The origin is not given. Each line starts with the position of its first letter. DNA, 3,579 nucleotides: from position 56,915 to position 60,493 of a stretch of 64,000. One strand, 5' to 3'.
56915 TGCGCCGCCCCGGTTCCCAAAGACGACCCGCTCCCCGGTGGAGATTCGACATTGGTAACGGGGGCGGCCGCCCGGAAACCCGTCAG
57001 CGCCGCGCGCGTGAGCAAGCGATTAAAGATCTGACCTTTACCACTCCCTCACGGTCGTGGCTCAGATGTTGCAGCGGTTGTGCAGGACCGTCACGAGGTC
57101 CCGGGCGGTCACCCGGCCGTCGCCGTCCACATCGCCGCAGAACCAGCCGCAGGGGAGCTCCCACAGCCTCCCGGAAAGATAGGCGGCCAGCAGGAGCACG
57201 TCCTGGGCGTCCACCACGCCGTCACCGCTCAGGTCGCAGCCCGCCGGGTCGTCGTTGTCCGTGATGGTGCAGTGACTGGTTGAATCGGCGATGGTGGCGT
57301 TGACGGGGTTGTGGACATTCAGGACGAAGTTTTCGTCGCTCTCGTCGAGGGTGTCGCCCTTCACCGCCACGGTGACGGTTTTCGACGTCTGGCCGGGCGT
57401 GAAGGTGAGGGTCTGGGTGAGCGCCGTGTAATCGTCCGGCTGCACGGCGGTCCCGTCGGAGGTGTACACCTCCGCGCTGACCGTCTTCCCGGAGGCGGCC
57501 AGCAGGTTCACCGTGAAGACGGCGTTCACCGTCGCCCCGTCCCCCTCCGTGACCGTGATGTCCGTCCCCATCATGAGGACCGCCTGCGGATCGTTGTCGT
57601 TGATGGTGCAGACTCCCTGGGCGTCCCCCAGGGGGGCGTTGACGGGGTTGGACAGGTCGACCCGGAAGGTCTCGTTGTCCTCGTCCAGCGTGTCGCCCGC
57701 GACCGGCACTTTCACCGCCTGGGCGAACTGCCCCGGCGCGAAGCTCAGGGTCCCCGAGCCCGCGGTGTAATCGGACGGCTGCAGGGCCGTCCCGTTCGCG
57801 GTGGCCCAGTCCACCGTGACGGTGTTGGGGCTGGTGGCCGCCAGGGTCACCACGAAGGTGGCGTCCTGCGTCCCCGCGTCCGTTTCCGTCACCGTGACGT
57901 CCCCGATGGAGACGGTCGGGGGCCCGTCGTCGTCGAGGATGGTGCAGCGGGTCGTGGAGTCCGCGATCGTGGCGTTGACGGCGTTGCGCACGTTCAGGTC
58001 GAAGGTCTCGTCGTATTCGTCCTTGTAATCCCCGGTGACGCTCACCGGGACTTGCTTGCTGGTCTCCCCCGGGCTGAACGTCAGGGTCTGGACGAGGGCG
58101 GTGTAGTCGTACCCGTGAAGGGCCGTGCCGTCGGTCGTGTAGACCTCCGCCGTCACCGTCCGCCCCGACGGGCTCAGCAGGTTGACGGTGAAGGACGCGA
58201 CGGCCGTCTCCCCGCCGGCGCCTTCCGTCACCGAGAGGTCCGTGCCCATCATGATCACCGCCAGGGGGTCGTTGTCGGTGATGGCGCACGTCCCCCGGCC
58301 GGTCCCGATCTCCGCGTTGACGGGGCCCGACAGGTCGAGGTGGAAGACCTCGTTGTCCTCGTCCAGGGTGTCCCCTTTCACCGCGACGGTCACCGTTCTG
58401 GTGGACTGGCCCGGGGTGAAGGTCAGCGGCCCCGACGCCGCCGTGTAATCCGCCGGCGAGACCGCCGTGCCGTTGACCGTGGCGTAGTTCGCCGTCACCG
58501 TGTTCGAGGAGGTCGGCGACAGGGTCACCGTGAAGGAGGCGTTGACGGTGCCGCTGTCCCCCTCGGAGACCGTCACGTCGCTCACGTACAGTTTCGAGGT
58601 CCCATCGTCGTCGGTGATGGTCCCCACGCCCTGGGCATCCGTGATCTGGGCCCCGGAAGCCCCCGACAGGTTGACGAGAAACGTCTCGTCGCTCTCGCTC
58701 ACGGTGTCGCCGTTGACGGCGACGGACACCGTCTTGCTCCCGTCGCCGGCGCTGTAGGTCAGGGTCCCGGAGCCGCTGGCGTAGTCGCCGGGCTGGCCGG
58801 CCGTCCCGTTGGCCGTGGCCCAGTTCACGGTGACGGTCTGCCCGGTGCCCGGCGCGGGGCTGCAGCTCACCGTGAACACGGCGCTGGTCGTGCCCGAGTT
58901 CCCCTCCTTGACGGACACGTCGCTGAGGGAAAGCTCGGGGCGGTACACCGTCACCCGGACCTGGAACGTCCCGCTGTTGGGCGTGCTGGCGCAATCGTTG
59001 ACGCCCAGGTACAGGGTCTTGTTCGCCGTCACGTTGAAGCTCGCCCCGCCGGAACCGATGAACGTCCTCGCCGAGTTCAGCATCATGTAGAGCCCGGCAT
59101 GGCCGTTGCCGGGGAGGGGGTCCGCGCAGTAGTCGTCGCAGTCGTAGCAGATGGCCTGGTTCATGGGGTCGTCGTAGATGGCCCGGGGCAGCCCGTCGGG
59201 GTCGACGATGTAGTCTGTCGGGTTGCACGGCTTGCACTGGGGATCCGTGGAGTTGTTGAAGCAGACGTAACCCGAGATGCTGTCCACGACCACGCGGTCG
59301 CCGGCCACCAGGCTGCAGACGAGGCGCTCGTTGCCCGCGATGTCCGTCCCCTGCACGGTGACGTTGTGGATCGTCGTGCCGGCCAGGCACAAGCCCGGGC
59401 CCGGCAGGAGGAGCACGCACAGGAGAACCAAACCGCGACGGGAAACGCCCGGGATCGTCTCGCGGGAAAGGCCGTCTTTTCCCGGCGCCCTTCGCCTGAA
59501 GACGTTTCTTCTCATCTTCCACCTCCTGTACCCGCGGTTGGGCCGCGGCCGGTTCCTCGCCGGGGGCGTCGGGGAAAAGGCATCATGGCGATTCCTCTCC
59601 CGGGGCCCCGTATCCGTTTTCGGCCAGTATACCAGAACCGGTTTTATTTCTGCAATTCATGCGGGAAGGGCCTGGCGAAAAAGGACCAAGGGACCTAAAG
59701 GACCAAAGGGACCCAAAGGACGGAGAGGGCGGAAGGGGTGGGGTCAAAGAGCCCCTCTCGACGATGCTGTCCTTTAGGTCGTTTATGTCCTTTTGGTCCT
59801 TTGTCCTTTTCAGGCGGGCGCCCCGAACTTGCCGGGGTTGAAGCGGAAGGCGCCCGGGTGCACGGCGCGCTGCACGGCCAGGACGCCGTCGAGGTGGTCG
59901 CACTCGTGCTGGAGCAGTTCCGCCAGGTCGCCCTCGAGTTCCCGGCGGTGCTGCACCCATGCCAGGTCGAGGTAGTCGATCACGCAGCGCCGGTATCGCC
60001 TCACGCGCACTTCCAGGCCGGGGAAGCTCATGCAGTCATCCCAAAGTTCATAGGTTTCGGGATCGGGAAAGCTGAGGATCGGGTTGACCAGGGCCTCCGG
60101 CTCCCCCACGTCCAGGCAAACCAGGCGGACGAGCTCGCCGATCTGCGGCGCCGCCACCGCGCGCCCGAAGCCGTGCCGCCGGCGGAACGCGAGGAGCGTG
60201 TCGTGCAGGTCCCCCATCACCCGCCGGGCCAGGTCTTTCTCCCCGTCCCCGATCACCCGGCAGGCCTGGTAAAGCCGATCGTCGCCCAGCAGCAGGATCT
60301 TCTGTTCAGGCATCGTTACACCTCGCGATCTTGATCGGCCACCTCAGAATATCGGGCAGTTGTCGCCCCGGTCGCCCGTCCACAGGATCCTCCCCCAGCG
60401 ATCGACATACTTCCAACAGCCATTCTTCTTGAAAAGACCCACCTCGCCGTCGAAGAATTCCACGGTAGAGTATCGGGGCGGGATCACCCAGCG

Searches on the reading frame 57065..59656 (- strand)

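Call 68: search_protein_families(library=pfam, proteins=[window:57065-59656:-], max_evalue=0.001)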
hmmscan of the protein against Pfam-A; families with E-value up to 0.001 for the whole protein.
window:57065-59656:- (864 aa): 2 families
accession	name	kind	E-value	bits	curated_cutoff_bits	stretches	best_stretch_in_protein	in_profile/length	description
PF03160.20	Calx-beta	-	2.5e-79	263.4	27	5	687-802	2-119/119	Calx-beta domain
PF00404.24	Dockerin_1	-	8.7e-07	29.5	22.9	0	799-827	28-56/57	Dockerin type I domain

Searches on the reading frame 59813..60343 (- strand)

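Call 68: search_protein_families(library=pfam, proteins=[window:59813-60343:-], max_evalue=0.001)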
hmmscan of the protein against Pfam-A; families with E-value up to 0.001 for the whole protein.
window:59813-60343:- (177 aa): 1 family
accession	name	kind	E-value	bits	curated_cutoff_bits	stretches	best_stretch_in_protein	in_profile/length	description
PF01327.26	Pep_deformylase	-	7.8e-32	110.5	22.8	1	14-162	2-152/156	Polypeptide deformylase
